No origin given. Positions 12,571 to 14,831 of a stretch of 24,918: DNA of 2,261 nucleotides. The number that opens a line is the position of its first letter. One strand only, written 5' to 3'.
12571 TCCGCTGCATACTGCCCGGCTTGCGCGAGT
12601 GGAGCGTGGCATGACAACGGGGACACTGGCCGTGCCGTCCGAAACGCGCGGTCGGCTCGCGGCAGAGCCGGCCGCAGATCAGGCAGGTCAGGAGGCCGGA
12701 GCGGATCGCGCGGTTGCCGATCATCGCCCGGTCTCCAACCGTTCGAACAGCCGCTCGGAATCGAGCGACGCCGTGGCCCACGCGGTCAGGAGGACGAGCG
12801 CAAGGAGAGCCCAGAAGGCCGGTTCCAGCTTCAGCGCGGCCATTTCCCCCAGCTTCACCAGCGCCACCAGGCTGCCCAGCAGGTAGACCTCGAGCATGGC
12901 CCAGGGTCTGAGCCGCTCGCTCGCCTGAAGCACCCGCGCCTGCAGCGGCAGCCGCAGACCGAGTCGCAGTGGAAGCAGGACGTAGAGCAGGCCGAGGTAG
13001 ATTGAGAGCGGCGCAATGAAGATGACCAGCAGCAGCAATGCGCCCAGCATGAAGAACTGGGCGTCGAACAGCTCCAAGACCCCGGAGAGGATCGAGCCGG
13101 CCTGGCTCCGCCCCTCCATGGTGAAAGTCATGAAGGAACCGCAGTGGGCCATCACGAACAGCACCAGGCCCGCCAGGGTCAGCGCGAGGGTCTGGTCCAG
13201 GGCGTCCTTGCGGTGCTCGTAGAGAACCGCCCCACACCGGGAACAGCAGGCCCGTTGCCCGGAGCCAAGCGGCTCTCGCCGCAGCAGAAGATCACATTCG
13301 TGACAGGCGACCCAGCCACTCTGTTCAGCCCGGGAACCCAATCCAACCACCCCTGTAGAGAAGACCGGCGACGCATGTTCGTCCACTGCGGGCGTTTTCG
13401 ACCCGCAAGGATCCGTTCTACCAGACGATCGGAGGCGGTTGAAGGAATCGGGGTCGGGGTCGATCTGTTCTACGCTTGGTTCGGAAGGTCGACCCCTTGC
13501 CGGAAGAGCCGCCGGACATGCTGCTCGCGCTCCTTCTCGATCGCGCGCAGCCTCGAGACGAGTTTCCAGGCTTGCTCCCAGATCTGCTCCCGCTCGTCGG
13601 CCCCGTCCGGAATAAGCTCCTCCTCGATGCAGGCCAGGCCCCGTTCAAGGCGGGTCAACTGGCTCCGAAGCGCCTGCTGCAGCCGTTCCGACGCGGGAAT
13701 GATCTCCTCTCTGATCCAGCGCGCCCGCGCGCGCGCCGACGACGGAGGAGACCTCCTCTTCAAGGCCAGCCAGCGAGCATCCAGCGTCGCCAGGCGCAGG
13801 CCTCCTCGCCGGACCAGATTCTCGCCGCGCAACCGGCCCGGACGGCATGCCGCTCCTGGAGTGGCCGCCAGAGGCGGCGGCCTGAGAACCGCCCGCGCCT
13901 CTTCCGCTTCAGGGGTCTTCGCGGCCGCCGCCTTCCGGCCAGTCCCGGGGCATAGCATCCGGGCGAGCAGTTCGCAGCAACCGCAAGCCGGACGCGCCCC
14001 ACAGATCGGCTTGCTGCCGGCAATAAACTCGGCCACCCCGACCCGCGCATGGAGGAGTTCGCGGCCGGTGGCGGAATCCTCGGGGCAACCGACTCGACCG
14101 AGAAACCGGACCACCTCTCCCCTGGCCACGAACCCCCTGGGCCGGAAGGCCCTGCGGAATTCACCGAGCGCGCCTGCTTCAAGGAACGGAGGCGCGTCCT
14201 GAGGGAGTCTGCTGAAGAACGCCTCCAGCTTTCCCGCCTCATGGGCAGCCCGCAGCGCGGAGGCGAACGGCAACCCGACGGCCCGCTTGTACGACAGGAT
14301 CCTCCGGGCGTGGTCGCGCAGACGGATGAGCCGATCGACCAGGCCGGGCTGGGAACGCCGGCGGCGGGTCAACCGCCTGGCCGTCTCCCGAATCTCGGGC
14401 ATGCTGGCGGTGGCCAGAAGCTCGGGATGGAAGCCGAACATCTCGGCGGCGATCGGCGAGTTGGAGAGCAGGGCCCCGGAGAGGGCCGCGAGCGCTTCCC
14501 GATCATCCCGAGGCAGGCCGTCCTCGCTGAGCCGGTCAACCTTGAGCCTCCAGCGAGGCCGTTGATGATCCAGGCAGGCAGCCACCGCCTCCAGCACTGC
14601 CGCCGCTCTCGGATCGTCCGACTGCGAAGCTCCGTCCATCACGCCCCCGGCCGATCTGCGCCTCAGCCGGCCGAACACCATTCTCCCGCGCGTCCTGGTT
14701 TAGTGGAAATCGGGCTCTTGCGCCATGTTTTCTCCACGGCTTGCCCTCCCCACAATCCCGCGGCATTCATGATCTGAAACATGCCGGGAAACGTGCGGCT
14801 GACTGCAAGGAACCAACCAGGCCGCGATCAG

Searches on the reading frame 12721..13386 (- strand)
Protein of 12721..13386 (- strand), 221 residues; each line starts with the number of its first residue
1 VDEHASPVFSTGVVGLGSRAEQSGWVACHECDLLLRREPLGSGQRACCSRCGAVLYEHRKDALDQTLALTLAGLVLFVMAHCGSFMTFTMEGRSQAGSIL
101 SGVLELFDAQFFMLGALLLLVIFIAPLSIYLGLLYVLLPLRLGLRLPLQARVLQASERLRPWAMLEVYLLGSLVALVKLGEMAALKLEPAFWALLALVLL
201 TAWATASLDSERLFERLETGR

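Call 22: search_protein_families(library=pfam, proteins=[window:12721-13386:-], max_evalue=0.001)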
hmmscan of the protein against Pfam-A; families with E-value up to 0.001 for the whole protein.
window:12721-13386:- (221 aa): 1 family
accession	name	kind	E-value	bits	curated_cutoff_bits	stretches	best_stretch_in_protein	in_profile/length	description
PF04403.18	PqiA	-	2e-39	135.4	23.8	1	63-217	1-155/156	Paraquat-inducible protein A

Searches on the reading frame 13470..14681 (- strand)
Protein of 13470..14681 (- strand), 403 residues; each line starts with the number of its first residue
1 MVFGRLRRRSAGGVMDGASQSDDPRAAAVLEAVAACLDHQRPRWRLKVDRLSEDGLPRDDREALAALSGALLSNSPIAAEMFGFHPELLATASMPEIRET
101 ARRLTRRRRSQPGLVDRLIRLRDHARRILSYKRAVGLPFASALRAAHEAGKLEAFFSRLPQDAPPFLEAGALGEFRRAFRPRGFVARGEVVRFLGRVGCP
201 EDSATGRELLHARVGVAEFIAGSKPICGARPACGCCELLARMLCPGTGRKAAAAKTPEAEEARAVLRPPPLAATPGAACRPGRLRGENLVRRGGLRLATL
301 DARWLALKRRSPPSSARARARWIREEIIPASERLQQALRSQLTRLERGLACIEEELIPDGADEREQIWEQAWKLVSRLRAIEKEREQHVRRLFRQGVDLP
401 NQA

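Call 22: search_protein_families(library=pfam, proteins=[window:13470-14681:-], max_evalue=0.001)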
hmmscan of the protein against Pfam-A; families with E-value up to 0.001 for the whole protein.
window:13470-14681:- (403 aa): 0 families

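Call 59: search_protein_families(library=padloc, proteins=[window:13470-14681:-], max_evalue=0.001)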
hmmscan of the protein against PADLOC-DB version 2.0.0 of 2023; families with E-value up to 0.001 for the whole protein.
window:13470-14681:- (403 aa): 0 families
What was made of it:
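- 13470..14681 (-): Hypothetical protein, 403 aa, 255 nt downstream of the helicase. It is a frequent but not constant downstream neighbour. No Pfam or PADLOC match (calls 22, 59).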
